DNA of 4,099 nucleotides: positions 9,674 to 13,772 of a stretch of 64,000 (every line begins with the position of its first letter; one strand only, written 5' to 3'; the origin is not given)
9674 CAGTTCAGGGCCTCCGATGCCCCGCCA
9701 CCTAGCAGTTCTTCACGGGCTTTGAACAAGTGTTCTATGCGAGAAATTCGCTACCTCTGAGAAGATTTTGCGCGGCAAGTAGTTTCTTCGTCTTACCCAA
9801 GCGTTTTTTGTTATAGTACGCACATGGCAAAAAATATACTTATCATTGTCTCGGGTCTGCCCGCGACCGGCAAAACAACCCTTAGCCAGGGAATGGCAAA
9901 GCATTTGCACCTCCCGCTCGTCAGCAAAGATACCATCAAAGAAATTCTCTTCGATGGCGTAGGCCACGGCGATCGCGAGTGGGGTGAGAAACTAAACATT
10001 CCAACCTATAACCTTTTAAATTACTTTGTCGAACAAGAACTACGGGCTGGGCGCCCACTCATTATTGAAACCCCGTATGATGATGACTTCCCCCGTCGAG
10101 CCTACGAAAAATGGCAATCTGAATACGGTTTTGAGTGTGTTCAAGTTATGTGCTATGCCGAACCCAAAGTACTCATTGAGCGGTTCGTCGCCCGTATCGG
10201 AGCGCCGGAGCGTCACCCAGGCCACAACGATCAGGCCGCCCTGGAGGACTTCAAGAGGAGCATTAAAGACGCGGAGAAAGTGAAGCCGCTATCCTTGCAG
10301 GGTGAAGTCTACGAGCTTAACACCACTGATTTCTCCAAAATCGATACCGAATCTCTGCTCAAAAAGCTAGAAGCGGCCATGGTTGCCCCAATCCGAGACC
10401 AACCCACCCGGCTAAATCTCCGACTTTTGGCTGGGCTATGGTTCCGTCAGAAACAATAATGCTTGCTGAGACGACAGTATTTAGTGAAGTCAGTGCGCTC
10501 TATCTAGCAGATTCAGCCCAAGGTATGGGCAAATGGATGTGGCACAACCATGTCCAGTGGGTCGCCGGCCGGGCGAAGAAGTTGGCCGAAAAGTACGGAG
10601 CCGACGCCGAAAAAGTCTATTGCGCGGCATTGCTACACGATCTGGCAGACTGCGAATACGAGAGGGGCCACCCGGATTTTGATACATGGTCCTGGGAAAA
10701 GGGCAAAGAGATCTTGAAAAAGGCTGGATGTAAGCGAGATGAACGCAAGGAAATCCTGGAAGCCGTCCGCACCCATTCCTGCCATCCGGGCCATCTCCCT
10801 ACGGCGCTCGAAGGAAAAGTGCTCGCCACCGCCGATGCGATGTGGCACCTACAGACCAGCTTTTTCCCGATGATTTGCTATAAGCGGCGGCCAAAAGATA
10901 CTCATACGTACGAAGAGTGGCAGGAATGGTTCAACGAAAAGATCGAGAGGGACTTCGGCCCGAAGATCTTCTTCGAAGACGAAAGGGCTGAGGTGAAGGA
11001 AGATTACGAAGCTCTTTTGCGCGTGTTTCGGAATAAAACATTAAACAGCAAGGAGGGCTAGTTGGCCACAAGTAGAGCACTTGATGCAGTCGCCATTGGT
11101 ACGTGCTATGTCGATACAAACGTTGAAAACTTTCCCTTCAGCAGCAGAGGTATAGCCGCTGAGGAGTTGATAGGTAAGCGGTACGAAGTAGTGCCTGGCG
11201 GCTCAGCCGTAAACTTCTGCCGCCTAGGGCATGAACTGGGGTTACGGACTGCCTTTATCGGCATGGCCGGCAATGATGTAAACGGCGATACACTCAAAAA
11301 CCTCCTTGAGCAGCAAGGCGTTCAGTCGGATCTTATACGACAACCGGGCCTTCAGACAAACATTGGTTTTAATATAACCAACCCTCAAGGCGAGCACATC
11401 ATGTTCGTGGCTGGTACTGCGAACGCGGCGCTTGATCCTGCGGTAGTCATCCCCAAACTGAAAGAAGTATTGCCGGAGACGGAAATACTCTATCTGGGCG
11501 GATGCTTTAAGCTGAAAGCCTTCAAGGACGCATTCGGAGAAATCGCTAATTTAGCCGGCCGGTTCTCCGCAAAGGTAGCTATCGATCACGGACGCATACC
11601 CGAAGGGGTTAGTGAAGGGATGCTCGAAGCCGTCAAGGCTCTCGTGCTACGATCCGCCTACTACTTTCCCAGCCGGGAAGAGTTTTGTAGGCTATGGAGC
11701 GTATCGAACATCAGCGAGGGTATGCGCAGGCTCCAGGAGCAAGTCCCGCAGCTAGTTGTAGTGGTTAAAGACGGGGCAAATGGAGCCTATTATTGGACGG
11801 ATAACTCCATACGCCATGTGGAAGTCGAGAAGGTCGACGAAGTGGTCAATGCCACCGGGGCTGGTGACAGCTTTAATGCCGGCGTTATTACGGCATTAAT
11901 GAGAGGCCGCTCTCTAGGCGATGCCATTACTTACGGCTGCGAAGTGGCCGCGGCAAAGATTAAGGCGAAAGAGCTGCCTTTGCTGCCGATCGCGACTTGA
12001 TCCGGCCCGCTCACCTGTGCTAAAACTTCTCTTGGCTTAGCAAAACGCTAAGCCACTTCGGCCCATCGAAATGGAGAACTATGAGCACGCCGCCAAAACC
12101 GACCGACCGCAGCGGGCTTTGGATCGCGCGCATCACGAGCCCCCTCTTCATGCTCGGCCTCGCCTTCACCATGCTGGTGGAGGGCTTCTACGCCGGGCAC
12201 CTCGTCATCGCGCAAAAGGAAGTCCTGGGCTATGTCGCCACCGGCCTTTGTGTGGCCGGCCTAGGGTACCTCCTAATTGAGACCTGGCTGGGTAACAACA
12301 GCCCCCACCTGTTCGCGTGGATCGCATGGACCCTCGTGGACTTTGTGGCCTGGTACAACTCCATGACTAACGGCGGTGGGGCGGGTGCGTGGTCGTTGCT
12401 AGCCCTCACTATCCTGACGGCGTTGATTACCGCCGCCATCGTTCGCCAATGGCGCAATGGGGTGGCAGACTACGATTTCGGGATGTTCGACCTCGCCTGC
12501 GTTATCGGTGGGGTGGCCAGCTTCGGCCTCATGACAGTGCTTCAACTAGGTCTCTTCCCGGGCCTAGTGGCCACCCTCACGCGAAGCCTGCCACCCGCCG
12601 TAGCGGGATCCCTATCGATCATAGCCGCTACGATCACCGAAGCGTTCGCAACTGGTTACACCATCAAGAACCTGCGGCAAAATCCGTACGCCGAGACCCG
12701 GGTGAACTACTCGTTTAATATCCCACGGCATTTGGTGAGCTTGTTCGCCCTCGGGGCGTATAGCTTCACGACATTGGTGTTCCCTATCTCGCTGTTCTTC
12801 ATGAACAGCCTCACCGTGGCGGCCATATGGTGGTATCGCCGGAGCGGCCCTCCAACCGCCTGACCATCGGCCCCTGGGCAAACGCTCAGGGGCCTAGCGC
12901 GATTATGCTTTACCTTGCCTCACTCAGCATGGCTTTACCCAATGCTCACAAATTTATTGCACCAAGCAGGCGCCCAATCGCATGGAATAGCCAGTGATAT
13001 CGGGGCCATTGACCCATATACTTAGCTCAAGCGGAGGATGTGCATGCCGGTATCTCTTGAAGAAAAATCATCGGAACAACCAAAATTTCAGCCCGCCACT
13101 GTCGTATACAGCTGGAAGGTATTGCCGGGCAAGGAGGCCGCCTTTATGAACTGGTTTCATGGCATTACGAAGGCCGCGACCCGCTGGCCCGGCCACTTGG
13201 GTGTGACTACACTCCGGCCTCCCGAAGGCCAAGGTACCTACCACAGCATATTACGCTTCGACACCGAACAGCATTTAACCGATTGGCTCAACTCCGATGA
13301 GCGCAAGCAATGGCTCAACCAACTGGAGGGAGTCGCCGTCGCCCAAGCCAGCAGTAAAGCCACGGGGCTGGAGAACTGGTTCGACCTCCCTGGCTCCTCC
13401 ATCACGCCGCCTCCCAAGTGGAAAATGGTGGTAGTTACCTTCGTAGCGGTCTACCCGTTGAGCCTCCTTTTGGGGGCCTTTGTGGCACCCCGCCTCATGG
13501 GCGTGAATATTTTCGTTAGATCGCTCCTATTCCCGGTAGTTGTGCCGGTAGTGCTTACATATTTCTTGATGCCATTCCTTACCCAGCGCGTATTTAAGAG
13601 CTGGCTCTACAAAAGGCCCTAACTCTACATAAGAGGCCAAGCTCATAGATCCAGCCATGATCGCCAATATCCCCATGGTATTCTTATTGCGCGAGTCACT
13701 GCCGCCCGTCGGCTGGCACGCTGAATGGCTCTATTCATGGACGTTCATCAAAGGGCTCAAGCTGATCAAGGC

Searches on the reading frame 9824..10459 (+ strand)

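Call 57: search_protein_families(library=pfam, proteins=[window:9824-10459:+], max_evalue=0.0001)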
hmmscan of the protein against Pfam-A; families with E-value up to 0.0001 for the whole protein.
window:9824-10459:+ (211 aa): 2 families
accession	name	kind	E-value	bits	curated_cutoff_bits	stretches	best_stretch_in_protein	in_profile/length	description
PF13671.12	AAA_33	-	1.1e-15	58.6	27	1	6-147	1-140/143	AAA domain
PF13238.12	AAA_18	-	4.7e-08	34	29.4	1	7-130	1-117/128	AAA domain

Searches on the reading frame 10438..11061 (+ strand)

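Call 57: search_protein_families(library=pfam, proteins=[window:10438-11061:+], max_evalue=0.0001)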
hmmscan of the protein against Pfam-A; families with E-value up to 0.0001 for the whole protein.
window:10438-11061:+ (207 aa): 1 family
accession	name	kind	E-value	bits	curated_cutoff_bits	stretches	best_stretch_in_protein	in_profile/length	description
PF01966.28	HD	-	7e-11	42.9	22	1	37-134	3-112/116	HD domain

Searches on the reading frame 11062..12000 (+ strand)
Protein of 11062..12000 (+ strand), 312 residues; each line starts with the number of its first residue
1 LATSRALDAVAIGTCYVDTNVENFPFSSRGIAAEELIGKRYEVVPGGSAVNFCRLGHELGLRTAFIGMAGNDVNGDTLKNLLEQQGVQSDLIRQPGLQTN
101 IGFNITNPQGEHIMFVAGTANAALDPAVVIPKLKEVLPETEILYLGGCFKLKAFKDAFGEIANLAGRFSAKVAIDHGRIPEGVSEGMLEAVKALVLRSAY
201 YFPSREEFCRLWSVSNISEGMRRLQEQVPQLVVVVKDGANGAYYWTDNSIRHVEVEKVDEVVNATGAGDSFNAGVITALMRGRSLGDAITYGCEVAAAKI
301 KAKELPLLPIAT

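Call 57: search_protein_families(library=pfam, proteins=[window:11062-12000:+], max_evalue=0.0001)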
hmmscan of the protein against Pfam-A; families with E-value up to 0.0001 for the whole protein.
window:11062-12000:+ (312 aa): 2 families
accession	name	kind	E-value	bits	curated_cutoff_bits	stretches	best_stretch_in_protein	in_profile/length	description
PF00294.29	PfkB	-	4.6e-41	141.5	25.8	1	11-303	6-293/302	pfkB family carbohydrate kinase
PF25270.1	Khk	-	3.3e-06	27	35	0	233-301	280-348/365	Prokaryotic ketohexokinase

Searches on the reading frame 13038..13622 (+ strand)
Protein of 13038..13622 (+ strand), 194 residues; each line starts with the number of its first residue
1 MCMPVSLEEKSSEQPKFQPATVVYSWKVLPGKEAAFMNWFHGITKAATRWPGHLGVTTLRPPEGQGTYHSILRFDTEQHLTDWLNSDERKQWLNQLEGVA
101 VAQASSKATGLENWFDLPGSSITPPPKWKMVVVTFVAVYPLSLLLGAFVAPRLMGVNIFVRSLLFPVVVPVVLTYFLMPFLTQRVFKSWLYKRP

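Call 58: search_protein_families(library=pfam, proteins=[window:13038-13622:+], max_evalue=0.0001)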
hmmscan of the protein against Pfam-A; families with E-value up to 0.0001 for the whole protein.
window:13038-13622:+ (194 aa): 1 family
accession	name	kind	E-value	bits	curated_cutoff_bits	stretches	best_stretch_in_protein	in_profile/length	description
PF03992.22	ABM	-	9e-10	39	23.1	1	21-93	3-76/78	Antibiotic biosynthesis monooxygenase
